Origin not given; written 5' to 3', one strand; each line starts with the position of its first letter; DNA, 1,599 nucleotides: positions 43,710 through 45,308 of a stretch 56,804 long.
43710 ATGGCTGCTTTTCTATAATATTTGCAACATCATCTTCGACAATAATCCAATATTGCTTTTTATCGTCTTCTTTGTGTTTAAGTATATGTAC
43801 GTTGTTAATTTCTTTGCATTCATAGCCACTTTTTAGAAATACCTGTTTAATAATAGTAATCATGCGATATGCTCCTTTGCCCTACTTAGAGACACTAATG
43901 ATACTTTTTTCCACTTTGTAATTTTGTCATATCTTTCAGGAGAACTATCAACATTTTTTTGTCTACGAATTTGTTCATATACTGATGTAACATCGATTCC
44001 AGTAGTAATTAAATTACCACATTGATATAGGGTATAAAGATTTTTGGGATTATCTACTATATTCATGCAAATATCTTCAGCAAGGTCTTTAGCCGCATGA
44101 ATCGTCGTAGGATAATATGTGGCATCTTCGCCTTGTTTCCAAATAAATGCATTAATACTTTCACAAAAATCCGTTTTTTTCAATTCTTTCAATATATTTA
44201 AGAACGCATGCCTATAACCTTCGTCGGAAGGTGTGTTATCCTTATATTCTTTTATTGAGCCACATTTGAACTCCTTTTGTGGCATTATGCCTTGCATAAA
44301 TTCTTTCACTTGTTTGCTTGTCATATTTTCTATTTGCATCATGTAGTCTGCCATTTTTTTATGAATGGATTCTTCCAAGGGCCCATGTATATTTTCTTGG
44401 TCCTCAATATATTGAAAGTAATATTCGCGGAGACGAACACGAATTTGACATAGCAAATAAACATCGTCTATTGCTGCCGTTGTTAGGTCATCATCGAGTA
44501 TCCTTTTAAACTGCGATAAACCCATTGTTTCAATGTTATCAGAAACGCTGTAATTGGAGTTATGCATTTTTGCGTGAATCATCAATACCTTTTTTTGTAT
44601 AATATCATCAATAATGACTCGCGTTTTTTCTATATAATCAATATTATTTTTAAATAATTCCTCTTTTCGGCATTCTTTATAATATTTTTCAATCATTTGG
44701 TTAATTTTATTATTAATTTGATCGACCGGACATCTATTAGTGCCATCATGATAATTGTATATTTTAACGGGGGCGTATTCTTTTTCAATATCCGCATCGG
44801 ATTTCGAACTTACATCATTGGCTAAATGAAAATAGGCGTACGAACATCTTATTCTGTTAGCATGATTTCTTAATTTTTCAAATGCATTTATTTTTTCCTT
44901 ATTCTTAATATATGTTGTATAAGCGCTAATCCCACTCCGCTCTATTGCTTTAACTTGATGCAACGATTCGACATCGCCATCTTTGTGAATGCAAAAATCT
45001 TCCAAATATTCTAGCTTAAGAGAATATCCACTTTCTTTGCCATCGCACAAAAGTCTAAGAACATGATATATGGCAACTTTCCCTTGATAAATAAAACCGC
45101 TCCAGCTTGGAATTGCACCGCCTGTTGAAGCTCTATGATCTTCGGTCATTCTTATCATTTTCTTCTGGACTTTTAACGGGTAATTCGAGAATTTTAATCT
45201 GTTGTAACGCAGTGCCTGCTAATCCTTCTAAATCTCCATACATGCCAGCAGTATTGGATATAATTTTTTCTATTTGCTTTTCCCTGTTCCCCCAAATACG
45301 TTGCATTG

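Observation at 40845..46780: AT-rich island with a five-gene overlapping operon: RusA-like resolvase + DUF2130 nuclease + Lamassu/ABC-3C-type trio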

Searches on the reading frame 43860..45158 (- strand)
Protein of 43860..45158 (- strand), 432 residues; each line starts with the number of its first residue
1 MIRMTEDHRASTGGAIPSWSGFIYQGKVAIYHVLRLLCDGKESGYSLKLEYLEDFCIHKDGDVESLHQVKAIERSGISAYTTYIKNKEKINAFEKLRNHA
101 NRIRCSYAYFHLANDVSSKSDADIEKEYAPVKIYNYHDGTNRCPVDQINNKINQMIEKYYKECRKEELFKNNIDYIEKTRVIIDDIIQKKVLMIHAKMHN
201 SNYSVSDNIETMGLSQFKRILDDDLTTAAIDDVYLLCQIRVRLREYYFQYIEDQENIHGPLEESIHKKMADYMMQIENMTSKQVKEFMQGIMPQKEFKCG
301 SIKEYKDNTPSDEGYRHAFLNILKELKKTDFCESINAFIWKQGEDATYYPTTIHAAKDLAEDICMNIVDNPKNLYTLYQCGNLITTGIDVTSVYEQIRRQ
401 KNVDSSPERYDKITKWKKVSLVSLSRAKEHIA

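Call 3: search_protein_families(library=pfam, proteins=[window:43860-45158:-], max_evalue=0.1)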
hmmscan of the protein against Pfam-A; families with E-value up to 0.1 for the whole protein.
window:43860-45158:- (432 aa): 2 families
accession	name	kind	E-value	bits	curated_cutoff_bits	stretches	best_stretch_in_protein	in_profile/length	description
PF20276.3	CTD1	-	2.4e-30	106.3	25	1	131-387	1-242/243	C-terminal domain 1 of the ABC-three component (ABC-3C) systems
PF14130.12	Cap4_nuclease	-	0.00074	20.2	26.2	1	20-178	8-155/200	Cap4, dsDNA endonuclease domain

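Call 4: search_protein_families(library=padloc, proteins=[window:43860-45158:-], max_evalue=0.1)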
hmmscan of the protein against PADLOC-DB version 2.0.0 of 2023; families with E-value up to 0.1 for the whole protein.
window:43860-45158:- (432 aa): 1 family
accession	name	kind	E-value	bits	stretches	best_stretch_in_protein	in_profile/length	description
PDLC03848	LmuA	-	7.4e-22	77.2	1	14-385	7-349/373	-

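Call 5: search_protein_families(library=ncbifam, proteins=[window:43860-45158:-], max_evalue=0.1)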
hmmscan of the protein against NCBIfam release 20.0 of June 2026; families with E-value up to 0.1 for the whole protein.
window:43860-45158:- (432 aa): 1 family
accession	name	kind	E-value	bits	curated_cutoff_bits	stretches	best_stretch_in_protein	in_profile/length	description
NF006812.0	PRK09334.1-2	equivalog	0.019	15.4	171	1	139-223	3-86/109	30S ribosomal protein S25e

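Call 47: find_homologous_proteins(query=window:43860-45158:-, max_evalue=0.00001)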
Query window:43860-45158:- (432 aa): 74 proteins with E <= 0.00001 among 2927 candidates.
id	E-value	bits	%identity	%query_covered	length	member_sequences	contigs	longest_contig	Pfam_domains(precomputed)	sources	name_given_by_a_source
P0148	2.1e-280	948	96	100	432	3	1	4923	PF20276.4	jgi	-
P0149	1.3e-86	309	41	96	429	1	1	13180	PF20276.4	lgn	-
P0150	7.2e-84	300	41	99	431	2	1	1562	PF20276.4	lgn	-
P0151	1.9e-78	282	38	97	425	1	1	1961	PF20276.4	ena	-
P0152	4.2e-78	281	39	99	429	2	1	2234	PF20276.4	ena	-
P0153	6.1e-75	271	37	99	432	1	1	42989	PF20276.4,PF14130.13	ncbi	-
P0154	6.7e-72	261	37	96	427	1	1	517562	PF20276.4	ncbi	-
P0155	1.9e-71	259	36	96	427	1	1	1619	PF20276.4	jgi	-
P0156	3.2e-67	245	38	99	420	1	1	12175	PF20276.4,PF14130.13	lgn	-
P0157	3.3e-65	239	38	97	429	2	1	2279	PF20276.4,PF14130.13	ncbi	-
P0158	9.3e-65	237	37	100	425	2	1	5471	PF20276.4,PF14130.13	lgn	-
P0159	1.2e-64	237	37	98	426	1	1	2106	PF20276.4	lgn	-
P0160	2.3e-63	233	37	98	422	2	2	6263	PF20276.4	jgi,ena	jgi:hypothetical protein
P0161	2.2e-62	229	38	98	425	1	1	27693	PF20276.4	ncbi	ncbi:ABC-three component system protein [Pseudomonadota bacterium]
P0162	6.8e-59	218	36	97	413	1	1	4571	PF20276.4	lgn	-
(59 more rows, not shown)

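Call 48: find_encoding_contigs(protein=P0154, flank=10000, max_places=2)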
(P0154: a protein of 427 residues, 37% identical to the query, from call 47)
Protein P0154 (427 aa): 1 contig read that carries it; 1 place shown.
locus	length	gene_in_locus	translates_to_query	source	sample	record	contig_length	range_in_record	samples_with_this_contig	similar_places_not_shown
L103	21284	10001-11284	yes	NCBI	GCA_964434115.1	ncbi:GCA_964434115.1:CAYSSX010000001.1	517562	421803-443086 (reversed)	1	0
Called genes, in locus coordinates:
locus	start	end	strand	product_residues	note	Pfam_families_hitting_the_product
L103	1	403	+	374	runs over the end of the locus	PF05222:AlaDh_PNT_N, PF02826:2-Hacid_dh_C (faint), PF01262:AlaDh_PNT_C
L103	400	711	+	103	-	PF12769:PNTB_4TM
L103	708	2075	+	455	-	PF02233:PNTB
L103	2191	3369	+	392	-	PF13433:Peripla_BP_5, PF13458:Peripla_BP_6, PF01094:ANF_receptor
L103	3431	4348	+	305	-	PF02653:BPD_transp_2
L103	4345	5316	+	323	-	PF02653:BPD_transp_2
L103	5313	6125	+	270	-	PF00005:ABC_tran, PF13304:AAA_21 (faint), PF12399:BCA_ABC_TP_C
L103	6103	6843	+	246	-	PF00005:ABC_tran, PF13304:AAA_21 (faint)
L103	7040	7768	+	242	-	-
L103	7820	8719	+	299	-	PF05014:Nuc_deoxyrib_tr (faint)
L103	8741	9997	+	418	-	PF09903:DUF2130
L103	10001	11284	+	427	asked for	PF20276:CTD1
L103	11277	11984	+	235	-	PF20289:MComp1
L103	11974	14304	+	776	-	PF02463:SMC_N, PF13175:AAA_15, PF13476:AAA_23, PF13555:AAA_29 (faint), PF13304:AAA_21 (faint)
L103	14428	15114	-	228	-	-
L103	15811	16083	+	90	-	-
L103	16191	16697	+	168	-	-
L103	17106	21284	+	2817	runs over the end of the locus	PF24893:DUF7743 (faint), PF09136:Glucodextran_B (faint), PF02494:HYR (faint), PF17936:Big_6 (faint), PF19077:Big_13 (faint), PF17803:Cadherin_4, PF17892:Cadherin_5, PF17963:Big_9, +3 more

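Call 49: find_encoding_contigs(protein=P0149, flank=10000, max_places=2)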
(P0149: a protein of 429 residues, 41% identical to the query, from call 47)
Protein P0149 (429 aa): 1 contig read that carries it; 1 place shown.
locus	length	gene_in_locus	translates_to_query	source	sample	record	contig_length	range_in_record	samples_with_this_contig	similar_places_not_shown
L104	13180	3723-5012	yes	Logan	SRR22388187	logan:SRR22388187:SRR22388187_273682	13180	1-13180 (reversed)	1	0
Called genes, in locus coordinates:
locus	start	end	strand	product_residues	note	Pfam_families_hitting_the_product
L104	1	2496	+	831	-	?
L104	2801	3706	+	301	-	-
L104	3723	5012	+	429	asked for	PF20276:CTD1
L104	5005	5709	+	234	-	PF20289:MComp1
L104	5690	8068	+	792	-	PF02463:SMC_N, PF13175:AAA_15, PF13476:AAA_23, PF13304:AAA_21 (faint)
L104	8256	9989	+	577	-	PF04513:Baculo_PEP_C (faint), PF02646:RmuC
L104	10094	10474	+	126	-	-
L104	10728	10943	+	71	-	-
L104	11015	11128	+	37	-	-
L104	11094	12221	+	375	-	-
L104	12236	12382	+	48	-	-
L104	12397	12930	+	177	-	PF05068:MtlR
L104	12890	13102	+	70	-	-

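Call 52: find_related_loci(query=A6, collection=viral_contigs, flank=10000)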
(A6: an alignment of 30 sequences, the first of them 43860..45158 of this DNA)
Query A6 (432 aa) in viral_contigs; peptide patterns used: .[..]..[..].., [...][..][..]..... (x = any residue, [..] = any of these).
115 stretches matched a pattern; 5 encode a relative of the query (tblastn E <= 1e-3); 5 distinct loci.
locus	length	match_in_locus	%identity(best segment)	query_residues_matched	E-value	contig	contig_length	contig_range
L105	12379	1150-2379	30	15-431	8e-53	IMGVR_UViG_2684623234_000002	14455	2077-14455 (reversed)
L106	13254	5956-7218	26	15-431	4e-42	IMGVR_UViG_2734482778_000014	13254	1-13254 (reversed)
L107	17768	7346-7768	38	11-159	3e-26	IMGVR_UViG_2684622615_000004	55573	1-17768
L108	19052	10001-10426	34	6-158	3e-16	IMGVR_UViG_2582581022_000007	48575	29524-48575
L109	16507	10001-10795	25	15-297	1e-14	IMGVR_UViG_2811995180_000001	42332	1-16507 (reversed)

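Call 54: search_dna_similar(query=window:43860-45158:-, collection=plasmids, mode=protein, max_evalue=0.00001, max_rows=30)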
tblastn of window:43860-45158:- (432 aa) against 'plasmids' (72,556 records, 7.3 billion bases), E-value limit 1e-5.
Records with a match: 20; places in all: 20; records where one place covers at least 80% of the query: 2.
Best place of each record, by identity: <60% 20.
By first word of the organism name: Klebsiella 12; Escherichia 3; Catenovulum 1; Bacillus 1; Raoultella 1; Citrobacter 1; Cetobacterium 1.
By predicted mobility (MOB-suite, as given by PLSDB): conjugative 15; non-mobilizable 5.
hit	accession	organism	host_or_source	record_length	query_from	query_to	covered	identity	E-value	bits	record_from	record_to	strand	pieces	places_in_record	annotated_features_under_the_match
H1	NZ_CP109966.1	Catenovulum adriaticum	algae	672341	14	429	96%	28.3%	7e-28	124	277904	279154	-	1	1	ABC-three component system protein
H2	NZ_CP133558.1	Bacillus wiedmannii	Thaumetopoea processionea,liquid culture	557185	15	431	97%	24.6%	2e-17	92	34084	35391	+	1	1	ABC-three component system protein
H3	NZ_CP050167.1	Escherichia coli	Homo sapiens,rectal_swab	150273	4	159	36%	30.8%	8e-9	66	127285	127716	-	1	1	ABC-three component system protein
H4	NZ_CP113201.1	Klebsiella pneumoniae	environment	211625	4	159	36%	30.8%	8e-9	66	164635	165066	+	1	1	ABC-three component system protein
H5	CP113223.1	Klebsiella pneumoniae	chicken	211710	4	159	36%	30.8%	8e-9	66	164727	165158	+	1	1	hypothetical protein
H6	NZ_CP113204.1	Klebsiella pneumoniae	environment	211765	4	159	36%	30.8%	8e-9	66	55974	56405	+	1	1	ABC-three component system protein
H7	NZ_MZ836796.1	Escherichia coli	-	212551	4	159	36%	30.8%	8e-9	66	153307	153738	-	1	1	ABC-three component system protein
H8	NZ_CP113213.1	Klebsiella pneumoniae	chicken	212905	4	159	36%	30.8%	8e-9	66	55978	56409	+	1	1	ABC-three component system protein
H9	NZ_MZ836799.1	Escherichia coli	-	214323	4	159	36%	30.8%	8e-9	66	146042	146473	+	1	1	ABC-three component system protein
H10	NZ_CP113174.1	Klebsiella pneumoniae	chicken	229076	4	159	36%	30.8%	8e-9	66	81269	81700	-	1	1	ABC-three component system protein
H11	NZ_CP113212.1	Klebsiella pneumoniae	chicken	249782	4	159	36%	30.8%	8e-9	66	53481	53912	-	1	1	ABC-three component system protein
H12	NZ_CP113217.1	Klebsiella pneumoniae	environment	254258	4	159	36%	30.8%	8e-9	66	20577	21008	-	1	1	ABC-three component system protein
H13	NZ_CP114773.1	Raoultella planticola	Homo sapiens,cell ...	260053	4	159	36%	30.8%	8e-9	66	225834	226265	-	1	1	ABC-three component system protein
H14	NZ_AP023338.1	Klebsiella pneumoniae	Homo sapiens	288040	4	159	36%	30.8%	8e-9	66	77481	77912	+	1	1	ABC-three component system protein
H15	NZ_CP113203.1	Klebsiella pneumoniae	environment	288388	4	159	36%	30.8%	8e-9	66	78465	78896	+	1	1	ABC-three component system protein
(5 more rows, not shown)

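Call 59: search_protein_families(library=pfam, proteins=[L103:7820-8719:+, L103:7040-7768:+, L104:2801-3706:+, L104:1-2496:+], max_evalue=0.01)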
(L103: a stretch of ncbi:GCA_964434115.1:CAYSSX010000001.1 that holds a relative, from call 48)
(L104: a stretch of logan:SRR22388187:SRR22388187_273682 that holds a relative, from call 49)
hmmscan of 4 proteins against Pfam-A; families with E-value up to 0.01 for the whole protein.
L103:7820-8719:+ (299 aa): 1 family
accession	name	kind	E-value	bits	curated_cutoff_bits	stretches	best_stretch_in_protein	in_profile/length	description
PF05014.21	Nuc_deoxyrib_tr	-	2.2e-05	25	28.8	1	185-268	9-103/117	Nucleoside 2-deoxyribosyltransferase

L103:7040-7768:+ (242 aa): 0 families

L104:2801-3706:+ (301 aa): 0 families

L104:1-2496:+ (831 aa): 1 family
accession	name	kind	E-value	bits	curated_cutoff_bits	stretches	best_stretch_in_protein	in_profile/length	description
PF19778.5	RE_endonuc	-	1.7e-30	105.4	23.4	1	712-820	1-106/108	Endonuclease domain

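Call 60: search_protein_families(library=padloc, proteins=[L103:7820-8719:+, L103:7040-7768:+, L104:2801-3706:+, L104:1-2496:+], max_evalue=0.001)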
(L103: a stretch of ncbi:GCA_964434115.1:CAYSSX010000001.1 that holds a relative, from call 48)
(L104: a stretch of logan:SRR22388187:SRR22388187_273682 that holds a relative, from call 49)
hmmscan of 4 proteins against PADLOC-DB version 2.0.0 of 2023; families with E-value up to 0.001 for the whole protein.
L103:7820-8719:+ (299 aa): 1 family
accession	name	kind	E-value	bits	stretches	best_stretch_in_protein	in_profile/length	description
PDLC00733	Effector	-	1.7e-11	41.6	1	203-288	275-362/388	TIR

L103:7040-7768:+ (242 aa): 0 families

L104:2801-3706:+ (301 aa): 0 families

L104:1-2496:+ (831 aa): 3 families
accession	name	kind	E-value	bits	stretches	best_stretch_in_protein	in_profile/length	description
PDLC03647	REase_III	-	2.5e-225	748.9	1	1-829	177-986/989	Type III restriction enzyme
PDLC03649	REase_III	-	2.9e-69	232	1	25-817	205-953/973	Type III restriction enzyme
PDLC03650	REase_III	-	6.9e-06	22.7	1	332-378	377-423/898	Type III restriction enzyme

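Call 79: search_solved_structures(query=A6, max_evalue=0.01)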
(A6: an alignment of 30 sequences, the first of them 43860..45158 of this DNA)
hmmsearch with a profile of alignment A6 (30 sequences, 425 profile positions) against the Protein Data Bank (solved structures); distinct sequences matched with E-value up to 0.01: 0.
